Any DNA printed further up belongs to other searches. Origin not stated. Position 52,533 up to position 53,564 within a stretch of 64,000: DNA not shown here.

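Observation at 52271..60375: ~430-bp perfect direct repeats bracketing a 7.7-kb variable segment; alternative methyltransferase alleles fused to an identical leader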

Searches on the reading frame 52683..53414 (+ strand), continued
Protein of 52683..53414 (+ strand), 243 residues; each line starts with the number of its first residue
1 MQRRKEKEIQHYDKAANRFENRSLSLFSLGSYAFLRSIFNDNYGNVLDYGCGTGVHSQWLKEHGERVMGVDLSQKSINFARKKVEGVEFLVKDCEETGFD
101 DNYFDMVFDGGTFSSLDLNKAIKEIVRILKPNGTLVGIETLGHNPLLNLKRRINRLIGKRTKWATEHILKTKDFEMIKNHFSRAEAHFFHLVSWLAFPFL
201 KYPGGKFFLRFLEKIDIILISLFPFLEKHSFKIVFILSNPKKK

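Call 21: find_homologous_proteins(query=window:52683-53414:+, max_evalue=1e-10)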
Query window:52683-53414:+ (243 aa): 555 proteins with E <= 1e-10 among 879 candidates; the best 120 are listed.
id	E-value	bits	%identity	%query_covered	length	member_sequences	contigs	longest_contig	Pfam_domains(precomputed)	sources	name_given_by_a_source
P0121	2.0e-160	550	100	100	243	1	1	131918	PF13847.13,PF13489.13,PF05175.21,PF13649.13,PF01728.26,PF01209.25,PF08241.19,PF08242.19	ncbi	-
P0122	2.4e-89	317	57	100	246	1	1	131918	PF13847.13,PF13489.13,PF13649.13,PF01209.25,PF08241.19,PF08242.19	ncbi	-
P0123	4.4e-89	316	57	100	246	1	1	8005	PF13847.13,PF13489.13,PF13649.13,PF01209.25,PF08241.19,PF08242.19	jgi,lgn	-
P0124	6.5e-86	306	54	100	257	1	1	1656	PF13847.13,PF13489.13,PF06325.20,PF05175.21,PF13649.13,PF01728.26,PF01209.25,PF08241.19,PF08242.19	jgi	-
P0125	7.6e-86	306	54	100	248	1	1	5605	PF13847.13,PF13489.13,PF05175.21,PF13649.13,PF01209.25,PF08241.19,PF08242.19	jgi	-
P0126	1.8e-85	305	55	100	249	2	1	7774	PF13847.13,PF13489.13,PF02353.27,PF05175.21,PF13649.13,PF01209.25,PF08241.19,PF08242.19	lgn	-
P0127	2.8e-85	304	55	100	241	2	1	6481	PF13847.13,PF13489.13,PF05175.21,PF13649.13,PF01209.25,PF08241.19,PF08242.19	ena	-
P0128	7.8e-85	302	57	99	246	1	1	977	PF07021.19,PF13847.13,PF13489.13,PF02353.27,PF13649.13,PF01728.26,PF01209.25,PF08241.19,PF08242.19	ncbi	-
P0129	9.3e-85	302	55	100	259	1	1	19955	PF13489.13,PF08003.18,PF05724.18,PF02353.27,PF08241.19,PF13847.13,PF06325.20,PF03848.21,PF05175.21,PF13649.13,PF01209.25,PF08242.19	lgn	-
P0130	1.4e-84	302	56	100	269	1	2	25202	PF13847.13,PF13489.13,PF13649.13,PF01209.25,PF08241.19,PF08242.19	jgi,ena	-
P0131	2.0e-84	301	57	97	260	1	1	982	PF13847.13,PF13489.13,PF05175.21,PF13649.13,PF01209.25,PF08241.19,PF08242.19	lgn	-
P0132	2.4e-84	301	54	100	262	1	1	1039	PF13847.13,PF13489.13,PF05175.21,PF13649.13,PF01209.25,PF08241.19,PF08242.19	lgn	-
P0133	5.3e-84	300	55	100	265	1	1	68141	PF13847.13,PF13489.13,PF05724.18,PF06325.20,PF03848.21,PF02353.27,PF05175.21,PF13649.13,PF01209.25,PF08241.19,PF08242.19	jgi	jgi:ubiquinone/menaquinone biosynthesis C-methylase UbiE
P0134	7.2e-84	299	55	99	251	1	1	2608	PF13847.13,PF13489.13,PF05724.18,PF02353.27,PF05175.21,PF13649.13,PF01209.25,PF08241.19,PF08242.19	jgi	-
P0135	8.2e-83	296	53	100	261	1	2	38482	PF13489.13,PF08003.18,PF05724.18,PF02353.27,PF08241.19,PF13847.13,PF06325.20,PF03848.21,PF05175.21,PF13649.13,PF09445.17,PF13679.13,PF01209.25,PF08242.19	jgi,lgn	-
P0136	2.6e-82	294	54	100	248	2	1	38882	PF13489.13,PF08003.18,PF02353.27,PF08241.19,PF07021.19,PF13847.13,PF05175.21,PF13649.13,PF05148.22,PF13679.13,PF01209.25,PF08242.19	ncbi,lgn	-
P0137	4.5e-82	293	53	100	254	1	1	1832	PF13847.13,PF13489.13,PF13649.13,PF01209.25,PF08241.19,PF08242.19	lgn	-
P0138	7.4e-82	293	53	99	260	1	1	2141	PF13847.13,PF13489.13,PF08003.18,PF05724.18,PF06325.20,PF02353.27,PF05175.21,PF13649.13,PF01209.25,PF08241.19,PF08242.19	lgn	-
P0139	9.0e-82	292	55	99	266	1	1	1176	PF13847.13,PF13489.13,PF05724.18,PF06325.20,PF03848.21,PF02353.27,PF05175.21,PF13649.13,PF01209.25,PF08241.19,PF08242.19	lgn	-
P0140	1.5e-81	292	56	100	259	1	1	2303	PF13847.13,PF13489.13,PF06325.20,PF03848.21,PF02353.27,PF05175.21,PF13649.13,PF09445.17,PF01209.25,PF08241.19,PF08242.19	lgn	-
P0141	1.8e-81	291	55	100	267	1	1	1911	PF13489.13,PF08003.18,PF05724.18,PF02353.27,PF08241.19,PF05891.19,PF13847.13,PF06325.20,PF03848.21,PF05175.21,PF13649.13,PF01209.25,PF08242.19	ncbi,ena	-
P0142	2.2e-81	291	54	99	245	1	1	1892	PF07021.19,PF13847.13,PF13489.13,PF05175.21,PF13649.13,PF05148.22,PF01209.25,PF08241.19,PF08242.19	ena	-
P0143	8.0e-81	289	52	100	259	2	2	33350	PF13847.13,PF13489.13,PF08003.18,PF05724.18,PF02353.27,PF05175.21,PF13649.13,PF01209.25,PF08241.19,PF08242.19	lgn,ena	-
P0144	8.1e-81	289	54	100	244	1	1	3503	PF07021.19,PF13847.13,PF13489.13,PF08003.18,PF05175.21,PF13649.13,PF01209.25,PF08241.19,PF08242.19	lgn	-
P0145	8.8e-81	289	53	100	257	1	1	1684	PF13847.13,PF13489.13,PF13649.13,PF01209.25,PF08241.19,PF08242.19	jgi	jgi:ubiquinone/menaquinone biosynthesis C-methylase UbiE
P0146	9.5e-81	289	55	99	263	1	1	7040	PF13847.13,PF13489.13,PF08003.18,PF06325.20,PF03848.21,PF02353.27,PF05175.21,PF13649.13,PF01209.25,PF08241.19,PF08242.19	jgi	-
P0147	1.0e-80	289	52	100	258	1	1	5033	PF13847.13,PF13489.13,PF06325.20,PF03848.21,PF02353.27,PF05175.21,PF13649.13,PF01209.25,PF08241.19,PF08242.19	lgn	-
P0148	1.0e-80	289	54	100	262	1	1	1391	PF13847.13,PF13489.13,PF08003.18,PF05724.18,PF03848.21,PF02353.27,PF05175.21,PF13649.13,PF01209.25,PF08241.19,PF08242.19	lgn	-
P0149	3.0e-80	287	55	100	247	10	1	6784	PF07021.19,PF13847.13,PF13489.13,PF08003.18,PF13649.13,PF01209.25,PF08241.19,PF08242.19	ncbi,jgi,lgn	ncbi:MAG: class I SAM-dependent methyltransferase [Candidatus Paceibacterota bacterium]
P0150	3.1e-80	287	53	99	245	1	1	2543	PF13847.13,PF13489.13,PF05175.21,PF13649.13,PF01209.25,PF08241.19,PF08242.19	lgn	-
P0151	8.7e-80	286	51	99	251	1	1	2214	PF07021.19,PF13847.13,PF13489.13,PF05724.18,PF06325.20,PF05175.21,PF13649.13,PF13679.13,PF01209.25,PF08241.19,PF08242.19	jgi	-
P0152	9.9e-80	286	54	100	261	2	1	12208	PF13489.13,PF08003.18,PF05724.18,PF02353.27,PF08241.19,PF13847.13,PF06325.20,PF03848.21,PF05175.21,PF13649.13,PF03291.23,PF13679.13,PF01209.25,PF08242.19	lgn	-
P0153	1.9e-79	285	52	100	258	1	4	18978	PF13847.13,PF13489.13,PF05724.18,PF05175.21,PF13649.13,PF01209.25,PF08241.19,PF08242.19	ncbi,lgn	-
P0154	2.1e-79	285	53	100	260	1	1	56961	PF13489.13,PF08003.18,PF05724.18,PF02353.27,PF08241.19,PF13847.13,PF06325.20,PF03848.21,PF05175.21,PF13649.13,PF01209.25,PF08242.19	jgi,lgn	jgi:ubiquinone/menaquinone biosynthesis C-methylase UbiE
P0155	2.6e-79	284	53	99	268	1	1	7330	PF13847.13,PF13489.13,PF05724.18,PF06325.20,PF03848.21,PF02353.27,PF05175.21,PF13649.13,PF01209.25,PF08241.19,PF08242.19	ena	-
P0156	4.8e-79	283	53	100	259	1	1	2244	PF13489.13,PF08003.18,PF05724.18,PF02353.27,PF08241.19,PF13847.13,PF06325.20,PF03848.21,PF05175.21,PF13649.13,PF01209.25,PF08242.19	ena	-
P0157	6.3e-79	283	53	100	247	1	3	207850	PF13847.13,PF13489.13,PF13649.13,PF01728.26,PF01209.25,PF08241.19,PF08242.19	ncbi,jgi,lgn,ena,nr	ncbi:hypothetical protein AMJ47_00285 [Parcubacteria bacterium DG_72]|nr:MAG: hypothetical protein A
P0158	9.2e-79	283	52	100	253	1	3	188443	PF13489.13,PF08003.18,PF05724.18,PF02353.27,PF08241.19,PF13847.13,PF06325.20,PF03848.21,PF05175.21,PF13649.13,PF01135.26,PF13679.13,PF01209.25,PF08242.19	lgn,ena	-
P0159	9.4e-79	283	55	100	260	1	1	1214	PF13847.13,PF13489.13,PF08003.18,PF05724.18,PF02353.27,PF13649.13,PF01209.25,PF08241.19,PF08242.19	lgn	-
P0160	1.6e-78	282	53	100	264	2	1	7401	PF13847.13,PF13489.13,PF05724.18,PF06325.20,PF02353.27,PF05175.21,PF13649.13,PF01209.25,PF08241.19,PF08242.19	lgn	-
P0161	3.1e-78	281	56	100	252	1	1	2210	PF13847.13,PF13489.13,PF08003.18,PF06325.20,PF02353.27,PF05175.21,PF13649.13,PF01209.25,PF08241.19,PF08242.19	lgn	-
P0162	3.6e-78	281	52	100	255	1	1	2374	PF13847.13,PF13489.13,PF08003.18,PF05175.21,PF13649.13,PF01209.25,PF08241.19,PF08242.19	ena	-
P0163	4.2e-78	280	53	99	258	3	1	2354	PF13847.13,PF13489.13,PF08003.18,PF05724.18,PF02353.27,PF05175.21,PF13649.13,PF01209.25,PF08241.19,PF08242.19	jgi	-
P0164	4.2e-78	280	52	100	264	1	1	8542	PF13489.13,PF08003.18,PF05724.18,PF02353.27,PF08241.19,PF13847.13,PF06325.20,PF03848.21,PF05175.21,PF13649.13,PF01209.25,PF08242.19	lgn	-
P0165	6.8e-78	280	54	99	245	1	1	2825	PF13847.13,PF13489.13,PF03848.21,PF13649.13,PF01209.25,PF08241.19,PF08242.19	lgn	-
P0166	1.2e-77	279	53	98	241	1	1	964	PF13847.13,PF13489.13,PF08003.18,PF06325.20,PF13649.13,PF05148.22,PF03291.23,PF01728.26,PF01209.25,PF08241.19,PF08242.19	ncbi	-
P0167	2.2e-77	278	53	98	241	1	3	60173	PF13847.13,PF13489.13,PF06325.20,PF13649.13,PF01728.26,PF01209.25,PF08241.19,PF08242.19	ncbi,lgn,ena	ncbi:MAG: class I SAM-dependent methyltransferase [Patescibacteria group bacterium]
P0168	2.4e-77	278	53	100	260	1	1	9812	PF13847.13,PF13489.13,PF08003.18,PF05724.18,PF02353.27,PF05175.21,PF13649.13,PF03291.23,PF01209.25,PF08241.19,PF08242.19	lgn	-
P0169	2.7e-77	278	52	100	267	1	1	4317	PF13489.13,PF08003.18,PF05724.18,PF02353.27,PF08241.19,PF13847.13,PF06325.20,PF05175.21,PF13649.13,PF13679.13,PF01209.25,PF08242.19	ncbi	-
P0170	3.4e-77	277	52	99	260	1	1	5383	PF13489.13,PF08003.18,PF05724.18,PF02353.27,PF08241.19,PF13847.13,PF06325.20,PF03848.21,PF05175.21,PF13649.13,PF01209.25,PF08242.19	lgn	-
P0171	4.1e-77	277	52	100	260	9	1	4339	PF13489.13,PF08003.18,PF05724.18,PF02353.27,PF08241.19,PF13847.13,PF06325.20,PF03848.21,PF05175.21,PF13649.13,PF01209.25,PF08242.19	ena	-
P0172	4.6e-77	277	53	100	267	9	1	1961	PF13847.13,PF13489.13,PF08003.18,PF06325.20,PF02353.27,PF13649.13,PF01209.25,PF08241.19,PF08242.19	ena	-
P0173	4.7e-77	277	50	97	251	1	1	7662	PF13489.13,PF05724.18,PF02353.27,PF08241.19,PF13847.13,PF06325.20,PF03848.21,PF05175.21,PF13649.13,PF09445.17,PF01209.25,PF08242.19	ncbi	ncbi:MAG: class I SAM-dependent methyltransferase [Candidatus Nealsonbacteria bacterium]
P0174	4.8e-77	277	50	99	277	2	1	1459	PF13847.13,PF13489.13,PF05724.18,PF03848.21,PF02353.27,PF05175.21,PF13649.13,PF13679.13,PF01209.25,PF08241.19,PF08242.19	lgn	-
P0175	5.6e-77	277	55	98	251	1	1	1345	PF07021.19,PF13847.13,PF13489.13,PF05724.18,PF13649.13,PF05148.22,PF01209.25,PF08241.19,PF08242.19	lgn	-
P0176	6.0e-77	277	51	100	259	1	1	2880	PF13847.13,PF13489.13,PF08003.18,PF06325.20,PF02353.27,PF05175.21,PF13649.13,PF01209.25,PF08241.19,PF08242.19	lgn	-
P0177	7.0e-77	276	51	100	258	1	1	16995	PF13847.13,PF13489.13,PF05724.18,PF06325.20,PF03848.21,PF05175.21,PF03602.22,PF13649.13,PF01209.25,PF08241.19,PF08242.19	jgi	-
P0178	9.9e-77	276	53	100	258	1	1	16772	PF13847.13,PF13489.13,PF08003.18,PF06325.20,PF02353.27,PF05175.21,PF03602.22,PF13649.13,PF01209.25,PF08241.19,PF08242.19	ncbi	-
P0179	1.2e-76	276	55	100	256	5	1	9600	PF13847.13,PF13489.13,PF08003.18,PF05724.18,PF06325.20,PF02353.27,PF13649.13,PF01209.25,PF08241.19,PF08242.19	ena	-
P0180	1.3e-76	276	52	99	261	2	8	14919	PF13847.13,PF13489.13,PF05724.18,PF06325.20,PF03848.21,PF02353.27,PF05175.21,PF13649.13,PF01209.25,PF08241.19,PF08242.19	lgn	-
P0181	1.3e-76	276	54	99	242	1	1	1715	PF13847.13,PF13489.13,PF05175.21,PF13649.13,PF01209.25,PF08241.19,PF08242.19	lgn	-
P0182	1.4e-76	275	51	100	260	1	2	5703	PF13847.13,PF13489.13,PF06325.20,PF02353.27,PF05175.21,PF13649.13,PF01209.25,PF08241.19,PF08242.19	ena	-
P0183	1.4e-76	275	51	100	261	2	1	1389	PF13489.13,PF08003.18,PF05724.18,PF02353.27,PF08241.19,PF13847.13,PF06325.20,PF05175.21,PF13649.13,PF09445.17,PF13679.13,PF01209.25,PF08242.19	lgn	-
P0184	1.4e-76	275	51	100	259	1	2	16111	PF13847.13,PF13489.13,PF08003.18,PF02353.27,PF05175.21,PF13649.13,PF01209.25,PF08241.19,PF08242.19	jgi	jgi:SAM-dependent methyltransferase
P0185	1.7e-76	275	52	98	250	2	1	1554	PF07021.19,PF13847.13,PF13489.13,PF13649.13,PF01209.25,PF08241.19,PF08242.19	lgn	-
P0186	1.9e-76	275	52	100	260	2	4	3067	PF13489.13,PF08003.18,PF05724.18,PF02353.27,PF08241.19,PF13847.13,PF06325.20,PF03848.21,PF05175.21,PF13649.13,PF01135.26,PF01209.25,PF08242.19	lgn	-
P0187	2.2e-76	275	51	100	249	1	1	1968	PF13847.13,PF13489.13,PF05724.18,PF06325.20,PF03848.21,PF05175.21,PF13649.13,PF01209.25,PF08241.19,PF08242.19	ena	-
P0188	2.2e-76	275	51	100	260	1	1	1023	PF13489.13,PF08003.18,PF05724.18,PF02353.27,PF08241.19,PF13847.13,PF06325.20,PF03848.21,PF05175.21,PF13649.13,PF09445.17,PF01209.25,PF08242.19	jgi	-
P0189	2.2e-76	275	52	100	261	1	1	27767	PF13489.13,PF08003.18,PF05724.18,PF02353.27,PF08241.19,PF13847.13,PF06325.20,PF05175.21,PF13649.13,PF13679.13,PF01209.25,PF08242.19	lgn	-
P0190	2.5e-76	275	50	100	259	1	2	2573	PF13847.13,PF13489.13,PF05724.18,PF03848.21,PF02353.27,PF05175.21,PF13649.13,PF01209.25,PF08241.19,PF08242.19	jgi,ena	-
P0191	3.0e-76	274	51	100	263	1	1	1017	PF13847.13,PF13489.13,PF08003.18,PF06325.20,PF05175.21,PF13649.13,PF13679.13,PF01209.25,PF08241.19,PF08242.19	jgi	jgi:SAM-dependent methyltransferase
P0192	3.4e-76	274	56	97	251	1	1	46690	PF13489.13,PF08003.18,PF02353.27,PF08241.19,PF13847.13,PF06325.20,PF03848.21,PF05175.21,PF03602.22,PF13649.13,PF01209.25,PF08242.19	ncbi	-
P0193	3.6e-76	274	53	99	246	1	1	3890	PF07021.19,PF13847.13,PF13489.13,PF13649.13,PF01209.25,PF08241.19,PF08242.19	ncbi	-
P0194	3.7e-76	274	51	100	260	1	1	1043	PF13489.13,PF08003.18,PF05724.18,PF02353.27,PF08241.19,PF13847.13,PF06325.20,PF03848.21,PF05175.21,PF13649.13,PF09445.17,PF13679.13,PF01728.26,PF01209.25,PF08242.19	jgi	-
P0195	3.8e-76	274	53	100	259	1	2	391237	PF13847.13,PF13489.13,PF06325.20,PF03848.21,PF02353.27,PF05175.21,PF13649.13,PF01209.25,PF08241.19,PF08242.19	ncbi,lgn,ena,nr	ncbi:class I SAM-dependent methyltransferase [Candidatus Parcubacteria bacterium]|nr:class I SAM-dep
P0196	5.6e-76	273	53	97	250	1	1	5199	PF13847.13,PF13489.13,PF13649.13,PF05148.22,PF01209.25,PF08241.19,PF08242.19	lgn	-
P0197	7.9e-76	273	51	100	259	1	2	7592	PF13489.13,PF08003.18,PF05724.18,PF02353.27,PF08241.19,PF13847.13,PF06325.20,PF03848.21,PF13649.13,PF01728.26,PF01209.25,PF08242.19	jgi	jgi:ubiquinone/menaquinone biosynthesis C-methylase UbiE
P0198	9.0e-76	273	52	97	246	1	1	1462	PF13847.13,PF13489.13,PF05724.18,PF02353.27,PF13649.13,PF01728.26,PF01209.25,PF08241.19,PF08242.19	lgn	-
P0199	1.2e-75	272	50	100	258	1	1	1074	PF13847.13,PF13489.13,PF06325.20,PF03848.21,PF13649.13,PF01209.25,PF08241.19,PF08242.19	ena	-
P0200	1.3e-75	272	53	99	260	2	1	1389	PF13847.13,PF13489.13,PF06325.20,PF02353.27,PF13649.13,PF03291.23,PF09445.17,PF01209.25,PF08241.19,PF08242.19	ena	-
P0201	1.3e-75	272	48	99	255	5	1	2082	PF13847.13,PF13489.13,PF08003.18,PF05724.18,PF02353.27,PF05175.21,PF13649.13,PF03291.23,PF01209.25,PF08241.19,PF08242.19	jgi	-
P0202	1.4e-75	272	52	100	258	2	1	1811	PF13847.13,PF13489.13,PF05724.18,PF03848.21,PF05175.21,PF13649.13,PF01209.25,PF08241.19,PF08242.19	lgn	-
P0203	1.5e-75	272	52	100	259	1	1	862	PF13847.13,PF13489.13,PF08003.18,PF05724.18,PF03848.21,PF02353.27,PF05175.21,PF13649.13,PF01209.25,PF08241.19,PF08242.19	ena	-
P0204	3.4e-75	271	54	97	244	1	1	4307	PF13847.13,PF13489.13,PF05724.18,PF13649.13,PF01209.25,PF08241.19,PF08242.19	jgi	jgi:ubiquinone/menaquinone biosynthesis C-methylase UbiE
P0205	3.6e-75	271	50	99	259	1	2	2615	PF13847.13,PF13489.13,PF05724.18,PF06325.20,PF02353.27,PF05175.21,PF13649.13,PF01209.25,PF08241.19,PF08242.19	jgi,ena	-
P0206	4.8e-75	270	53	100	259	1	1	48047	PF13489.13,PF08003.18,PF02353.27,PF08241.19,PF13847.13,PF06325.20,PF03848.21,PF05175.21,PF03602.22,PF13649.13,PF01209.25,PF08242.19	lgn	-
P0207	4.8e-75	270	51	99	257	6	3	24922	PF13847.13,PF13489.13,PF06325.20,PF03848.21,PF05175.21,PF13649.13,PF01209.25,PF08241.19,PF08242.19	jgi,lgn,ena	-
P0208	5.1e-75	270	51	99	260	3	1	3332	PF13489.13,PF08003.18,PF05724.18,PF02353.27,PF08241.19,PF13847.13,PF06325.20,PF03848.21,PF05175.21,PF13649.13,PF01135.26,PF09445.17,PF13679.13,PF01209.25,PF08242.19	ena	-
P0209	6.4e-75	270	50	100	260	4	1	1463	PF13847.13,PF13489.13,PF06325.20,PF03848.21,PF02353.27,PF05175.21,PF13649.13,PF01209.25,PF08241.19,PF08242.19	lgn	-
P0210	7.3e-75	270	51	100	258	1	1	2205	PF13847.13,PF13489.13,PF08003.18,PF02353.27,PF05175.21,PF13649.13,PF01209.25,PF08241.19,PF08242.19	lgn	-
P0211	7.6e-75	270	50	98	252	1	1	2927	PF13847.13,PF13489.13,PF08003.18,PF05724.18,PF02353.27,PF13649.13,PF03291.23,PF01135.26,PF01209.25,PF08241.19,PF08242.19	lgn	-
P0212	8.6e-75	270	52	99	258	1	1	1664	PF13489.13,PF08003.18,PF05724.18,PF08241.19,PF13847.13,PF06325.20,PF05175.21,PF13649.13,PF05148.22,PF01728.26,PF01209.25,PF08242.19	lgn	-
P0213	8.9e-75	270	53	100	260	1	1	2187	PF13489.13,PF08003.18,PF05724.18,PF02353.27,PF08241.19,PF13847.13,PF03848.21,PF05175.21,PF13649.13,PF02390.24,PF01135.26,PF01209.25,PF08242.19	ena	-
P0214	1.0e-74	269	52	100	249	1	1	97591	PF13489.13,PF08003.18,PF05724.18,PF02353.27,PF08241.19,PF13847.13,PF06325.20,PF03848.21,PF05175.21,PF13649.13,PF01728.26,PF01209.25,PF08242.19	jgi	-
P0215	1.1e-74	269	51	99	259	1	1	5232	PF13847.13,PF13489.13,PF08003.18,PF06325.20,PF02353.27,PF05175.21,PF13649.13,PF03291.23,PF01209.25,PF08241.19,PF08242.19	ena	-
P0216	1.5e-74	269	52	99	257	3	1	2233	PF13489.13,PF08003.18,PF02353.27,PF02475.24,PF08241.19,PF13847.13,PF06325.20,PF03848.21,PF05175.21,PF13649.13,PF01209.25,PF08242.19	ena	-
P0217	2.4e-74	268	53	100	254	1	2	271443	PF13489.13,PF08003.18,PF05724.18,PF02353.27,PF08241.19,PF13847.13,PF06325.20,PF03848.21,PF05175.21,PF13649.13,PF09445.17,PF01209.25,PF08242.19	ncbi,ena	-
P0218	2.7e-74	268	52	99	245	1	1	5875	PF13847.13,PF13489.13,PF06325.20,PF13649.13,PF01728.26,PF01209.25,PF08241.19,PF08242.19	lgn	-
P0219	2.7e-74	268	53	100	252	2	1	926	PF13847.13,PF13489.13,PF02353.27,PF05175.21,PF13649.13,PF01209.25,PF08241.19,PF08242.19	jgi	jgi:ubiquinone/menaquinone biosynthesis C-methylase UbiE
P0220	3.0e-74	268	52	97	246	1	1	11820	PF13847.13,PF13489.13,PF08003.18,PF05724.18,PF02353.27,PF05175.21,PF13649.13,PF01728.26,PF01209.25,PF08241.19,PF08242.19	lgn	-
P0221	3.2e-74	268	52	100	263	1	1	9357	PF13489.13,PF08003.18,PF05724.18,PF02353.27,PF08241.19,PF13847.13,PF06325.20,PF03848.21,PF05175.21,PF13649.13,PF09445.17,PF01209.25,PF08242.19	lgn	-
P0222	3.3e-74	268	54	100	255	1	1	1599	PF13489.13,PF08003.18,PF02353.27,PF08241.19,PF13847.13,PF06325.20,PF05175.21,PF13649.13,PF09445.17,PF13679.13,PF01209.25,PF08242.19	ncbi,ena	-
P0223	3.3e-74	268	51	99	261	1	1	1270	PF13489.13,PF08003.18,PF05724.18,PF02353.27,PF08241.19,PF13847.13,PF06325.20,PF03848.21,PF05175.21,PF13649.13,PF09445.17,PF01209.25,PF08242.19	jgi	jgi:ubiquinone/menaquinone biosynthesis C-methylase UbiE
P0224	3.3e-74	268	53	100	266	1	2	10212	PF13847.13,PF13489.13,PF05724.18,PF06325.20,PF03848.21,PF02353.27,PF05175.21,PF13649.13,PF01209.25,PF08241.19,PF08242.19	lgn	-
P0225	3.7e-74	267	52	100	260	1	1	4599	PF13489.13,PF05724.18,PF02353.27,PF08241.19,PF13847.13,PF06325.20,PF03848.21,PF05175.21,PF13649.13,PF03291.23,PF09445.17,PF01209.25,PF08242.19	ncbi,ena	-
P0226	3.8e-74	267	50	100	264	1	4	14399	PF13847.13,PF13489.13,PF08003.18,PF06325.20,PF05175.21,PF13649.13,PF01209.25,PF08241.19,PF08242.19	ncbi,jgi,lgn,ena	-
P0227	3.9e-74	267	53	98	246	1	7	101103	PF13847.13,PF13489.13,PF08003.18,PF06325.20,PF05175.21,PF13649.13,PF01209.25,PF08241.19,PF08242.19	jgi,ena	-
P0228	4.4e-74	267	51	100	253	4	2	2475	PF13847.13,PF13489.13,PF06325.20,PF03848.21,PF05175.21,PF13649.13,PF01209.25,PF08241.19,PF08242.19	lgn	-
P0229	4.5e-74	267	49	100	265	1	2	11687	PF13847.13,PF13489.13,PF06325.20,PF13649.13,PF01728.26,PF01209.25,PF08241.19,PF08242.19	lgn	-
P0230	4.7e-74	267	53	100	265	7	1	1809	PF13489.13,PF08003.18,PF02353.27,PF08241.19,PF13847.13,PF06325.20,PF03848.21,PF05175.21,PF13649.13,PF03291.23,PF01728.26,PF01209.25,PF08242.19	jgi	jgi:ubiquinone/menaquinone biosynthesis C-methylase UbiE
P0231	5.4e-74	267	51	100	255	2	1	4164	PF13847.13,PF13489.13,PF06325.20,PF13649.13,PF01209.25,PF08241.19,PF08242.19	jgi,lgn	-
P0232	6.8e-74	267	52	98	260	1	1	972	PF13489.13,PF08003.18,PF05724.18,PF02353.27,PF08241.19,PF13847.13,PF06325.20,PF03848.21,PF05175.21,PF13649.13,PF01209.25,PF08242.19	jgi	-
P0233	7.2e-74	267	52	100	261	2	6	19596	PF13847.13,PF13489.13,PF08003.18,PF05724.18,PF02353.27,PF05175.21,PF13649.13,PF01209.25,PF08241.19,PF08242.19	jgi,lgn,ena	-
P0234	7.8e-74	266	47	100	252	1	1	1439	PF13847.13,PF13489.13,PF08003.18,PF06325.20,PF02353.27,PF13649.13,PF01728.26,PF01209.25,PF08241.19,PF08242.19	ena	-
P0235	8.0e-74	266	53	99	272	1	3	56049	PF13489.13,PF08003.18,PF05724.18,PF02353.27,PF08241.19,PF13847.13,PF06325.20,PF03848.21,PF05175.21,PF13649.13,PF01135.26,PF09445.17,PF13679.13,PF01209.25,PF08242.19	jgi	-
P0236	1.0e-73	266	52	100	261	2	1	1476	PF13489.13,PF08003.18,PF02353.27,PF08241.19,PF13847.13,PF06325.20,PF03848.21,PF05175.21,PF13649.13,PF03291.23,PF01209.25,PF08242.19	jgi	jgi:ubiquinone/menaquinone biosynthesis C-methylase UbiE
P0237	1.0e-73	266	52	98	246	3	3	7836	PF13489.13,PF08003.18,PF02353.27,PF02475.24,PF08241.19,PF13847.13,PF06325.20,PF05175.21,PF13649.13,PF03291.23,PF09445.17,PF01728.26,PF01209.25,PF08242.19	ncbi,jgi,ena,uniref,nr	ncbi:MAG: hypothetical protein A3A08_00040 [Candidatus Nealsonbacteria bacterium RIFCSPLOWO2_01_FULL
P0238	1.1e-73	266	52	97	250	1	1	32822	PF13489.13,PF08003.18,PF02353.27,PF08241.19,PF13847.13,PF06325.20,PF05175.21,PF03602.22,PF13649.13,PF09445.17,PF01209.25,PF08242.19,PF05958.18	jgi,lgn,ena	-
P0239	1.1e-73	266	53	100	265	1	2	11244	PF13847.13,PF13489.13,PF08003.18,PF06325.20,PF02353.27,PF05175.21,PF13649.13,PF03291.23,PF01209.25,PF08241.19,PF08242.19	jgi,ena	-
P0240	1.1e-73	266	51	100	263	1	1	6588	PF13489.13,PF08003.18,PF02353.27,PF08241.19,PF13847.13,PF06325.20,PF03848.21,PF05175.21,PF13649.13,PF01135.26,PF01209.25,PF08242.19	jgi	-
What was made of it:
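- Tried and rejected: MT_A has no relative above 57% (call 21).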
